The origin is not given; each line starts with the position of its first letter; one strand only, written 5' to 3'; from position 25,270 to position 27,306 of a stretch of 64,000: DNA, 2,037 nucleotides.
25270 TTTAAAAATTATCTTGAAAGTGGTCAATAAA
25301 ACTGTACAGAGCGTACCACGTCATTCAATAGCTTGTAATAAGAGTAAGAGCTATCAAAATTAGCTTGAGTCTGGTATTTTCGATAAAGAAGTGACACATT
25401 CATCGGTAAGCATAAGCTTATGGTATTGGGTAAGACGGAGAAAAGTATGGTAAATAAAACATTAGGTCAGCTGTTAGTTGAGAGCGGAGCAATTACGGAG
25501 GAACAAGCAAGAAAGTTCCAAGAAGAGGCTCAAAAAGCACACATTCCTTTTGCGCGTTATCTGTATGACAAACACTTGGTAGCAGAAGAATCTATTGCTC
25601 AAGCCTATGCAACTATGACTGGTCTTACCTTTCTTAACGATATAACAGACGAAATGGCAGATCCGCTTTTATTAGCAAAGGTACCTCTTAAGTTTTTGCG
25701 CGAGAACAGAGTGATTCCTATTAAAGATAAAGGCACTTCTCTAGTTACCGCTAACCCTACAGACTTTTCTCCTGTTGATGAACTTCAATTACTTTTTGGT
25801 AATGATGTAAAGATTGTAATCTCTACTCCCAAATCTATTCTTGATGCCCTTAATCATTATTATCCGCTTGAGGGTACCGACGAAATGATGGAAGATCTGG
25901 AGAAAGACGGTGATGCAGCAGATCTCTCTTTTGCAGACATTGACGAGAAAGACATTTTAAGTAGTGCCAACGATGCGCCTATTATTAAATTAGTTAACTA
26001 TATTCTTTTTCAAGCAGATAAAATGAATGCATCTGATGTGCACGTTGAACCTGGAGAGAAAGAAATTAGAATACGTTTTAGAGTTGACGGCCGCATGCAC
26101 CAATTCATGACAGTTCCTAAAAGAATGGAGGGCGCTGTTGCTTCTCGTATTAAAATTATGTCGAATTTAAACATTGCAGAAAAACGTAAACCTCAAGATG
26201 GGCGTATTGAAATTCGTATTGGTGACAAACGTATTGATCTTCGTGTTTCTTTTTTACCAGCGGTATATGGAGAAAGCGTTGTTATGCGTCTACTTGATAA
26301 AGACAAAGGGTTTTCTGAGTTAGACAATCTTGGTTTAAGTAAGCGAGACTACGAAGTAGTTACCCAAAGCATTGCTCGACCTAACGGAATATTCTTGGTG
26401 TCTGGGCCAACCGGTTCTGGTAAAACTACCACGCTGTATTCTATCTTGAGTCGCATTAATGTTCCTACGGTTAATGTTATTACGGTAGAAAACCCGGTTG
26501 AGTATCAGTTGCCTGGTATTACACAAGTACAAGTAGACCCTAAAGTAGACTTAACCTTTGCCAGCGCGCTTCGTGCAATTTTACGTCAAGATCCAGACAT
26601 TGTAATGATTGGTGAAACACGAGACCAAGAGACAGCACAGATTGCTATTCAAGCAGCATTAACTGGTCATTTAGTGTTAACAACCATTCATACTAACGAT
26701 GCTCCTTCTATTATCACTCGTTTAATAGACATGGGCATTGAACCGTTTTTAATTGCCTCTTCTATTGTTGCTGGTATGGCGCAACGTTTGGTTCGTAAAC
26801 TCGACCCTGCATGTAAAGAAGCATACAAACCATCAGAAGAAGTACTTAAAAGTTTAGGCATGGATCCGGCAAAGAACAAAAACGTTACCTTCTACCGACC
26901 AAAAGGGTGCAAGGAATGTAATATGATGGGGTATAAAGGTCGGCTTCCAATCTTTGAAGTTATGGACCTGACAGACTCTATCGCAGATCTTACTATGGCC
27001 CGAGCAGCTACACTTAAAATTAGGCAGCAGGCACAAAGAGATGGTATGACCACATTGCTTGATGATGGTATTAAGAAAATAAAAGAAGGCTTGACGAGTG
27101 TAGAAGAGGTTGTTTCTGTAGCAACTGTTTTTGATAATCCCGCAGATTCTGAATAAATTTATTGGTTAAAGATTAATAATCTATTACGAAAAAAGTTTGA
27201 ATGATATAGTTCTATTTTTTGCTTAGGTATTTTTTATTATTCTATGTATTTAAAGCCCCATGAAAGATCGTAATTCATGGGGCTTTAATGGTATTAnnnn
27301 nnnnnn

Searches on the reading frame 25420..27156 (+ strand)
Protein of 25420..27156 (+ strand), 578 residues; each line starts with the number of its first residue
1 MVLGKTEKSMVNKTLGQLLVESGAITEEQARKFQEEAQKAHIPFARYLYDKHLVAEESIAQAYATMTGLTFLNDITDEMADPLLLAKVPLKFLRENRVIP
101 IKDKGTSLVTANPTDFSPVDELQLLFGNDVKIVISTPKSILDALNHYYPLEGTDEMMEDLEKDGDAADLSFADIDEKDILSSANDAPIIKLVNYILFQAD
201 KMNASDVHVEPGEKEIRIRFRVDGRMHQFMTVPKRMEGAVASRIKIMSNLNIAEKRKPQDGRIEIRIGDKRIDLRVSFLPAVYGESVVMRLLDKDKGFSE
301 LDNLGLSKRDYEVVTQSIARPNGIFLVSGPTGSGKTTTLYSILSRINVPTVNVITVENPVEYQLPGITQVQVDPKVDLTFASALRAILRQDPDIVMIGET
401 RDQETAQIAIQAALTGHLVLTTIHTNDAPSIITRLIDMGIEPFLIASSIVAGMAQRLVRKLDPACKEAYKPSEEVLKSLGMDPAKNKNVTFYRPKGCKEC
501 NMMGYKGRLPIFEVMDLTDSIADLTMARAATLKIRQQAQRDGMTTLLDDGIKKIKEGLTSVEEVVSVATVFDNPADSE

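Call 15: find_encoding_contigs(protein=window:25420-27156:+, flank=10000, max_places=5)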
Protein window:25420-27156:+ (578 aa): 1 contig read that carries it; 1 place shown.
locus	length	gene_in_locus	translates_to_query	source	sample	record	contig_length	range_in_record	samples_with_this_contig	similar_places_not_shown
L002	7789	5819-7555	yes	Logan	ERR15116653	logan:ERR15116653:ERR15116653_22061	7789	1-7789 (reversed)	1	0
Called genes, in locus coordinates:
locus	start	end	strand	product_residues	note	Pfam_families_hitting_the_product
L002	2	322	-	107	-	?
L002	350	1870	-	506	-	-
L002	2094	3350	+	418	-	PF01409:tRNA-synt_2d, PF13393:tRNA-synt_His, PF00587:tRNA-synt_2b, PF03129:HGTP_anticodon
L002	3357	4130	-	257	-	-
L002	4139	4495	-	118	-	PF08378:NERD, PF02021:UPF0102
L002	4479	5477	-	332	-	PF13525:YfiO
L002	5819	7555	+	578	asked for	PF05157:MshEN, PF00437:T2SSE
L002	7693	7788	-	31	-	?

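Call 43: find_homologous_proteins(query=window:25420-27156:+, max_evalue=1e-50)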
Query window:25420-27156:+ (578 aa): 8000 proteins with E <= 1e-50 among 8000 candidates; the best 120 are listed.
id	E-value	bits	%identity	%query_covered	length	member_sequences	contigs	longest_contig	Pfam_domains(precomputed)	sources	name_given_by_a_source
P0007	0.0e+0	1263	100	100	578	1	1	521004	PF05157.21,PF00437.27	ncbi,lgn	-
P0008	0.0e+0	1129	88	100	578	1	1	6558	PF05157.21,PF00437.27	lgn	-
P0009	0.0e+0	1129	87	99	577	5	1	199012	PF05157.21,PF00437.27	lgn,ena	-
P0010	0.0e+0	1128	88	100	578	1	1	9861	PF05157.21,PF00437.27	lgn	-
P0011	0.0e+0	1113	88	98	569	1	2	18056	PF05157.21,PF00437.27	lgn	-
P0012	0.0e+0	1102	85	100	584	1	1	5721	PF05157.21,PF00437.27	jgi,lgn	jgi:type II secretion system protein E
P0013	0.0e+0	1095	85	100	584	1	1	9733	PF05157.21,PF00437.27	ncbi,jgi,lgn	ncbi:MAG: type II secretion system protein E [Alteromonas naphthalenivorans]|jgi:type II secretion s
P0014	0.0e+0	1031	81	98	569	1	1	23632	PF05157.21,PF00437.27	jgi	jgi:type II secretion system protein E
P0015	0.0e+0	1012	80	98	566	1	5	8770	PF05157.21,PF00437.27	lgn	-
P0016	2.8e-298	1008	79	98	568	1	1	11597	PF05157.21,PF00437.27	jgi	jgi:general secretion pathway protein E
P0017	4.2e-288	974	77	98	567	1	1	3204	PF05157.21,PF00437.27,PF13191.13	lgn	-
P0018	1.6e-287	972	76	98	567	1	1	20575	PF05157.21,PF00437.27,PF13191.13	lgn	-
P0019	2.0e-274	929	73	98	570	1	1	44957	PF05157.21,PF00437.27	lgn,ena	-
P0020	3.3e-271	919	73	97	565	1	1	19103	PF05157.21,PF00437.27,PF13191.13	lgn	-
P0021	1.4e-260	884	69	98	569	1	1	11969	PF05157.21,PF00437.27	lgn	-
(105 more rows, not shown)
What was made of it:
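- Named GspE homologues are Babeliales (call 43).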

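Call 44: find_encoding_contigs(protein=P0009, flank=10000, max_places=3)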
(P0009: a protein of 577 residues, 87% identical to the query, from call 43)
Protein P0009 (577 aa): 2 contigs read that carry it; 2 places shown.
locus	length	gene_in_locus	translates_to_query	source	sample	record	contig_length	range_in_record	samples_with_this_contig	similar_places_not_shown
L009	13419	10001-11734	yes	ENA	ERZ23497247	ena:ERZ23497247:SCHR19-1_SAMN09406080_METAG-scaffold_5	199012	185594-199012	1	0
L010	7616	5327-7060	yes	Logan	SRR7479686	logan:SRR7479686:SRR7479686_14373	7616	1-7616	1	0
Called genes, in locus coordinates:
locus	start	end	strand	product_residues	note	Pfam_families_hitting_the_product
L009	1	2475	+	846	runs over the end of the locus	PF07517:SecA_DEAD, PF00270:DEAD (weak), PF01043:SecA_PP_bind, PF21090:P-loop_SecA, PF07516:SecA_SW, PF02810:SEC-C (weak)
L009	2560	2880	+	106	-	PF01541:GIY-YIG, PF10544:T5orf172 (weak)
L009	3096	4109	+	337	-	PF01073:3Beta_HSD, PF01370:Epimerase, PF02719:Polysacc_synt_2, PF04321:RmlD_sub_bind, PF05368:NmrA, PF13460:NAD_binding_10 (weak), PF16363:GDP_Man_Dehyd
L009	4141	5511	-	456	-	-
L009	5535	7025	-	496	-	-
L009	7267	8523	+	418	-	PF01409:tRNA-synt_2d (weak), PF13393:tRNA-synt_His, PF00587:tRNA-synt_2b, PF03129:HGTP_anticodon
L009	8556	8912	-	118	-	PF08378:NERD, PF02021:UPF0102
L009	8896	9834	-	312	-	PF13525:YfiO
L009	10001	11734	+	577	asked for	PF05157:MshEN, PF00437:T2SSE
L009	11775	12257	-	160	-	-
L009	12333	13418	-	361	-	?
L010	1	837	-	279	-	?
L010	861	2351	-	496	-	-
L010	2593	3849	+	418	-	PF01409:tRNA-synt_2d (weak), PF13393:tRNA-synt_His, PF00587:tRNA-synt_2b, PF03129:HGTP_anticodon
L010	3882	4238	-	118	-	PF08378:NERD, PF02021:UPF0102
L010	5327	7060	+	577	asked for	PF05157:MshEN, PF00437:T2SSE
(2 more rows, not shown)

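Call 45: find_encoding_contigs(protein=P0011, flank=10000, max_places=3)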
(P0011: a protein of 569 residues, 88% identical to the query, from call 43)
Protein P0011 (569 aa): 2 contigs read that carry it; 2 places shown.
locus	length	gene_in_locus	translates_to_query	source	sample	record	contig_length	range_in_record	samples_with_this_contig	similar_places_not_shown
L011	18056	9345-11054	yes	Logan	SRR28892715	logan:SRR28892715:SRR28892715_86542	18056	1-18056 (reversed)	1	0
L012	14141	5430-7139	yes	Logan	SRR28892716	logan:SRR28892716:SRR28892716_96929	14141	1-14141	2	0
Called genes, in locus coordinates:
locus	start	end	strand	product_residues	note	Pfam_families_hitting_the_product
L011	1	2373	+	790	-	?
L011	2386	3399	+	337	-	PF01073:3Beta_HSD, PF01370:Epimerase, PF02719:Polysacc_synt_2, PF04321:RmlD_sub_bind, PF05368:NmrA, PF13460:NAD_binding_10 (weak), PF16363:GDP_Man_Dehyd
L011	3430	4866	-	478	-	-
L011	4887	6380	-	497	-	-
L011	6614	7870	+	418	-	PF01409:tRNA-synt_2d (weak), PF13393:tRNA-synt_His, PF00587:tRNA-synt_2b, PF03129:HGTP_anticodon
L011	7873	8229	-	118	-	PF08378:NERD (weak), PF02021:UPF0102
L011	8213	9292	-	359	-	PF13525:YfiO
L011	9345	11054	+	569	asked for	PF05157:MshEN, PF00437:T2SSE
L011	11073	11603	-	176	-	-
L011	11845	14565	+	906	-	PF04357:TamB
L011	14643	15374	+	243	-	PF13091:PLDc_2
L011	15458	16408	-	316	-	PF01479:S4, PF00849:PseudoU_synth_2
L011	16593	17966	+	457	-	PF03448:MgtE_N, PF00571:CBS (faint), PF01769:MgtE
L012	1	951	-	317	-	?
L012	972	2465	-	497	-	-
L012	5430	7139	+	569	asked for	PF05157:MshEN, PF00437:T2SSE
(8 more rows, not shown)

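Call 46: find_encoding_contigs(protein=P0014, flank=10000, max_places=3)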
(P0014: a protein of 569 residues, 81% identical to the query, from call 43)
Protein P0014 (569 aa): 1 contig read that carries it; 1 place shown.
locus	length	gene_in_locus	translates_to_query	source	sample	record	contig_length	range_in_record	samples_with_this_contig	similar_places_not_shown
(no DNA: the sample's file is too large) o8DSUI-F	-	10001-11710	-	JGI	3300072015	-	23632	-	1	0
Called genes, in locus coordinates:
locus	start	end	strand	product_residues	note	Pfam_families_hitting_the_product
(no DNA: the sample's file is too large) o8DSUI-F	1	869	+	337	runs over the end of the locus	PF01073:3Beta_HSD, PF01370:Epimerase, PF02719:Polysacc_synt_2, PF04321:RmlD_sub_bind, PF05368:NmrA, PF07993:NAD_binding_4 (faint), PF13460:NAD_binding_10 (weak), PF16363:GDP_Man_Dehyd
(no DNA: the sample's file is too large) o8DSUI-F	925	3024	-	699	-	-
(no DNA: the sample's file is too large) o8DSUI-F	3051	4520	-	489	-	-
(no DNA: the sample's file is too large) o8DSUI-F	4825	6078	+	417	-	PF01409:tRNA-synt_2d (faint), PF13393:tRNA-synt_His, PF00587:tRNA-synt_2b, PF03129:HGTP_anticodon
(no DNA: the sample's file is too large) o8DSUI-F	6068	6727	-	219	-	PF01148:CTP_transf_1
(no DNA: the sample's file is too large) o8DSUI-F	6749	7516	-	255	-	-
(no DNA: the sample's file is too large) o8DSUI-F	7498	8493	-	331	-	PF00551:Formyl_trans_N, PF02911:Formyl_trans_C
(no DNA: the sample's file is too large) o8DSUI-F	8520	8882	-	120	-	PF08378:NERD, PF02021:UPF0102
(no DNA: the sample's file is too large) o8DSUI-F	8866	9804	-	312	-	PF13525:YfiO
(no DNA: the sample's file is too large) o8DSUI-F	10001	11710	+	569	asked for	PF05157:MshEN, PF00437:T2SSE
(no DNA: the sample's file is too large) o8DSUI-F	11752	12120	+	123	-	?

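Call 62: find_encoding_contigs(protein=P0010, flank=10000, max_places=3)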
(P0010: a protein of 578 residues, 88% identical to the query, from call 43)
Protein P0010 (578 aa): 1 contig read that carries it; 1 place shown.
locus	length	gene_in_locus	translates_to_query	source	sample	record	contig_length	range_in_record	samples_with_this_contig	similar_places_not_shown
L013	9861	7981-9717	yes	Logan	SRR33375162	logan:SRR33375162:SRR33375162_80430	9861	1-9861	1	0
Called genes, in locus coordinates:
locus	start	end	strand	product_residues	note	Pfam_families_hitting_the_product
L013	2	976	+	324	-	?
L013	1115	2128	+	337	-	PF01073:3Beta_HSD, PF01370:Epimerase, PF02719:Polysacc_synt_2, PF04321:RmlD_sub_bind, PF05368:NmrA, PF13460:NAD_binding_10 (weak), PF16363:GDP_Man_Dehyd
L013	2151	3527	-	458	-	-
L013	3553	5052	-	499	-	-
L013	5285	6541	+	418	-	PF01409:tRNA-synt_2d (weak), PF13393:tRNA-synt_His, PF00587:tRNA-synt_2b, PF03129:HGTP_anticodon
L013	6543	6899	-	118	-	PF01870:Hjc (weak), PF08378:NERD, PF02021:UPF0102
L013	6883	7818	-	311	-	PF13525:YfiO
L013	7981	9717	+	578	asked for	PF05157:MshEN, PF00437:T2SSE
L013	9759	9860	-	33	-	?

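Call 63: find_encoding_contigs(protein=P0013, flank=10000, max_places=3)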
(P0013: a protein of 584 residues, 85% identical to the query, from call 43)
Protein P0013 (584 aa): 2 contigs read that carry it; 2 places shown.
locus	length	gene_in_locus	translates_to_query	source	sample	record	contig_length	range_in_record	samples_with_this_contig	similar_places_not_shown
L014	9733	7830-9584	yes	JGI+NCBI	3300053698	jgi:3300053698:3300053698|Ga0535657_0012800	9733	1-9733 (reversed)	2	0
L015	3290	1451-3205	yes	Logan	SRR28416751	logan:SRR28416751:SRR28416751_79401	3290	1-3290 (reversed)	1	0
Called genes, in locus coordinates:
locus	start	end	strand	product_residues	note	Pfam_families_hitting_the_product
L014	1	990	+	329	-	PF01073:3Beta_HSD, PF01370:Epimerase, PF02719:Polysacc_synt_2 (weak), PF04321:RmlD_sub_bind, PF05368:NmrA (faint), PF13460:NAD_binding_10 (faint), PF16363:GDP_Man_Dehyd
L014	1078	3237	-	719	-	-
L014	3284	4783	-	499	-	-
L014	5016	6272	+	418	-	PF01409:tRNA-synt_2d (weak), PF13393:tRNA-synt_His, PF00587:tRNA-synt_2b, PF03129:HGTP_anticodon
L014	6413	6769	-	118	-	PF08378:NERD, PF02021:UPF0102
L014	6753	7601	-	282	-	PF13525:YfiO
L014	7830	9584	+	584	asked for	PF05157:MshEN, PF00437:T2SSE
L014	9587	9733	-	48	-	?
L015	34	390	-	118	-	PF08378:NERD, PF02021:UPF0102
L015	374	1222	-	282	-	PF13525:YfiO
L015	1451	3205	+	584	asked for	PF05157:MshEN, PF00437:T2SSE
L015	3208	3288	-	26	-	?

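Call 68: find_encoding_contigs(protein=P0008, flank=10000, max_places=3)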
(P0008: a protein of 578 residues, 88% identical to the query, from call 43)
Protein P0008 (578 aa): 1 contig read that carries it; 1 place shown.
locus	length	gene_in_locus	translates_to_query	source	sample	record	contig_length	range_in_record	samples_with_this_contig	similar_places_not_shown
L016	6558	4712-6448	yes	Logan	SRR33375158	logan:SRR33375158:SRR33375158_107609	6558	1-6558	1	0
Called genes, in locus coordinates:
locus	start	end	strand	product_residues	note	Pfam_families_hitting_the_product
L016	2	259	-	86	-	?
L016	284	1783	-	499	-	-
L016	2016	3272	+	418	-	PF01409:tRNA-synt_2d (weak), PF13393:tRNA-synt_His, PF00587:tRNA-synt_2b, PF03129:HGTP_anticodon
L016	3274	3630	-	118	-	PF01870:Hjc (weak), PF08378:NERD, PF02021:UPF0102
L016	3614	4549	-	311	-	PF13525:YfiO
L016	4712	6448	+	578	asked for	PF05157:MshEN, PF00437:T2SSE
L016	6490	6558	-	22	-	?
